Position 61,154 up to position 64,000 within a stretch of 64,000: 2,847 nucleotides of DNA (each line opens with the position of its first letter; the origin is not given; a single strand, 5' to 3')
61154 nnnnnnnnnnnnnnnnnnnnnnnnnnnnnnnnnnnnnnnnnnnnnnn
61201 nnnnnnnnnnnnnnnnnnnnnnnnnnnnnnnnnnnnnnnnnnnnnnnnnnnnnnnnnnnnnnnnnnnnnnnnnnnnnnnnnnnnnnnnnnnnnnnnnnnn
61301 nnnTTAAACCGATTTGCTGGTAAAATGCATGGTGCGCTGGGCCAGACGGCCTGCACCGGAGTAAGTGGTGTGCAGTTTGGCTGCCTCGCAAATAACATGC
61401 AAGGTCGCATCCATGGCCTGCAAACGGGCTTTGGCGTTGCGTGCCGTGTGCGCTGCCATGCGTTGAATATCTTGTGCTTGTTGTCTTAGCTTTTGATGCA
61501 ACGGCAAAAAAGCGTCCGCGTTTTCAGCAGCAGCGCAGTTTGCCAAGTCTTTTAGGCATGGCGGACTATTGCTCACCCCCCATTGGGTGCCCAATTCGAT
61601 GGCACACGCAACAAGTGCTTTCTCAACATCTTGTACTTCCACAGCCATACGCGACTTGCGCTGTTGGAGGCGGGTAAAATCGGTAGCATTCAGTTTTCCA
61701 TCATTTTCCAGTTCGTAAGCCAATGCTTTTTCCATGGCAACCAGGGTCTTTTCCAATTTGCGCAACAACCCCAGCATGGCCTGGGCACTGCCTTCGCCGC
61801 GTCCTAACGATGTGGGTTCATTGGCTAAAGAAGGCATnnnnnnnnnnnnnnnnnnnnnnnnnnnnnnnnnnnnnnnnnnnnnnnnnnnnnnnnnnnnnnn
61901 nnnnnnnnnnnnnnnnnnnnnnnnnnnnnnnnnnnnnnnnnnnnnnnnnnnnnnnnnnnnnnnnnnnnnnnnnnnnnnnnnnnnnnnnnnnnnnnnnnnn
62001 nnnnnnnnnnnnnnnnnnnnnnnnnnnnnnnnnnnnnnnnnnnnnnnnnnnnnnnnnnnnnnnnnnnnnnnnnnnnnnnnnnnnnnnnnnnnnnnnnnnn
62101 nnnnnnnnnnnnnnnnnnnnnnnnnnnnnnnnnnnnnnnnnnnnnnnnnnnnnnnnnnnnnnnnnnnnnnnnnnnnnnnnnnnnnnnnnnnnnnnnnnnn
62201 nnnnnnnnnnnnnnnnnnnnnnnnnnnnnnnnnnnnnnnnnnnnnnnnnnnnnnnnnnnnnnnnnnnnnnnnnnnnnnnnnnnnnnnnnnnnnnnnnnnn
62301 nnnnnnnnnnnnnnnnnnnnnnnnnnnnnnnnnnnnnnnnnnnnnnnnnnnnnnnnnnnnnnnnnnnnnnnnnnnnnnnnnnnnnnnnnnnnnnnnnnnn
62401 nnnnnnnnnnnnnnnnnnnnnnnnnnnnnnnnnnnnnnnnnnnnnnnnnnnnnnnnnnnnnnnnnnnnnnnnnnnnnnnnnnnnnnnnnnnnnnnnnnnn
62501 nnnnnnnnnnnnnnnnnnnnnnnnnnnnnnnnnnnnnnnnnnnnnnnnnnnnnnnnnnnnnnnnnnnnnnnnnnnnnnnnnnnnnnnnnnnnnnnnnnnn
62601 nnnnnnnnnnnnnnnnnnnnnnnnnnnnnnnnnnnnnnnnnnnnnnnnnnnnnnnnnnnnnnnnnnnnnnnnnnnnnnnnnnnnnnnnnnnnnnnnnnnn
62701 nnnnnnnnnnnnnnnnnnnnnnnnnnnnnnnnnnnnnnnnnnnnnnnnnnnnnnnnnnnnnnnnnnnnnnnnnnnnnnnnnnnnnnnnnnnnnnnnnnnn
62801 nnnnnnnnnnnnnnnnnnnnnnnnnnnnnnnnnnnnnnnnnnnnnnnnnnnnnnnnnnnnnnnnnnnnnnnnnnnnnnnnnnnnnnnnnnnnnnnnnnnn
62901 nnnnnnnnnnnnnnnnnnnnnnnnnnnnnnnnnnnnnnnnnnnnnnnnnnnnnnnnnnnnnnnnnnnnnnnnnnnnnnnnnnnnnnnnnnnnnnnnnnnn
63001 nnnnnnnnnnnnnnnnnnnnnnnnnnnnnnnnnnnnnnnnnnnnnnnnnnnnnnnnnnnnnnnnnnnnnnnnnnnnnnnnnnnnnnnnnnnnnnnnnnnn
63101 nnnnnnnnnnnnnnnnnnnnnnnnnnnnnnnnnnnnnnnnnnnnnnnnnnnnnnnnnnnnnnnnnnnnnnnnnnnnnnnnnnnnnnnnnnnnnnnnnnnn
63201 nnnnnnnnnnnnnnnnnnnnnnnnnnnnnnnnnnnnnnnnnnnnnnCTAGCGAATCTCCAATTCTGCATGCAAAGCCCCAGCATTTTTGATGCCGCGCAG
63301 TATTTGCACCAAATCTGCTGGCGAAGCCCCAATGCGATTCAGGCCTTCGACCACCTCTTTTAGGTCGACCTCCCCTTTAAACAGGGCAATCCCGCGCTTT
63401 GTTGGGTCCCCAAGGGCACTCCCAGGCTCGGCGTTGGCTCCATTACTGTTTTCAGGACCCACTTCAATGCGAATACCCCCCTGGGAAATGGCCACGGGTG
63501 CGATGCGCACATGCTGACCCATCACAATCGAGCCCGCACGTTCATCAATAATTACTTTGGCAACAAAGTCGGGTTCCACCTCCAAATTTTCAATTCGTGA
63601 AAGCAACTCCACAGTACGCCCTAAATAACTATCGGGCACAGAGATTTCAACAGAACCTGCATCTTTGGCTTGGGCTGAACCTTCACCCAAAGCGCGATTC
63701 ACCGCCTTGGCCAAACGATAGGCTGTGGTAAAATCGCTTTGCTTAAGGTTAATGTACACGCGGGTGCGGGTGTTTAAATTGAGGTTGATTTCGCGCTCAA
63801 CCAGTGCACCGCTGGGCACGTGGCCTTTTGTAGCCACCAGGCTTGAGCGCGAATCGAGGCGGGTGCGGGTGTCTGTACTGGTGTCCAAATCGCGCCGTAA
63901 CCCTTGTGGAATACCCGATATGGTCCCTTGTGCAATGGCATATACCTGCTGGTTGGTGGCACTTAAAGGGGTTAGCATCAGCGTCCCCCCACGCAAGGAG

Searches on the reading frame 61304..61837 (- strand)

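Call 47: search_protein_families(library=pfam, proteins=[window:61304-61837:-])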
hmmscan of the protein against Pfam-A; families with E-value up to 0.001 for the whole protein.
window:61304-61837:- (177 aa): 1 family
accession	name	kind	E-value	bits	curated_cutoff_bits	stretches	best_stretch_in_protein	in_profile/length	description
PF05130.17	FlgN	-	3.6e-07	31.1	30.5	1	18-165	3-145/147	FlgN protein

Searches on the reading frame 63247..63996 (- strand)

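Call 48: search_protein_families(library=pfam, proteins=[window:63247-63996:-], max_evalue=0.01)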
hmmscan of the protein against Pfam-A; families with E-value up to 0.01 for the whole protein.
window:63247-63996:- (249 aa): 1 family
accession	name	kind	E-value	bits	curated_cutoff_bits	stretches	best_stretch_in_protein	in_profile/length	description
PF02119.21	FlgI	-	6.1e-66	223.1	25.3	1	1-248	95-343/343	Flagellar P-ring protein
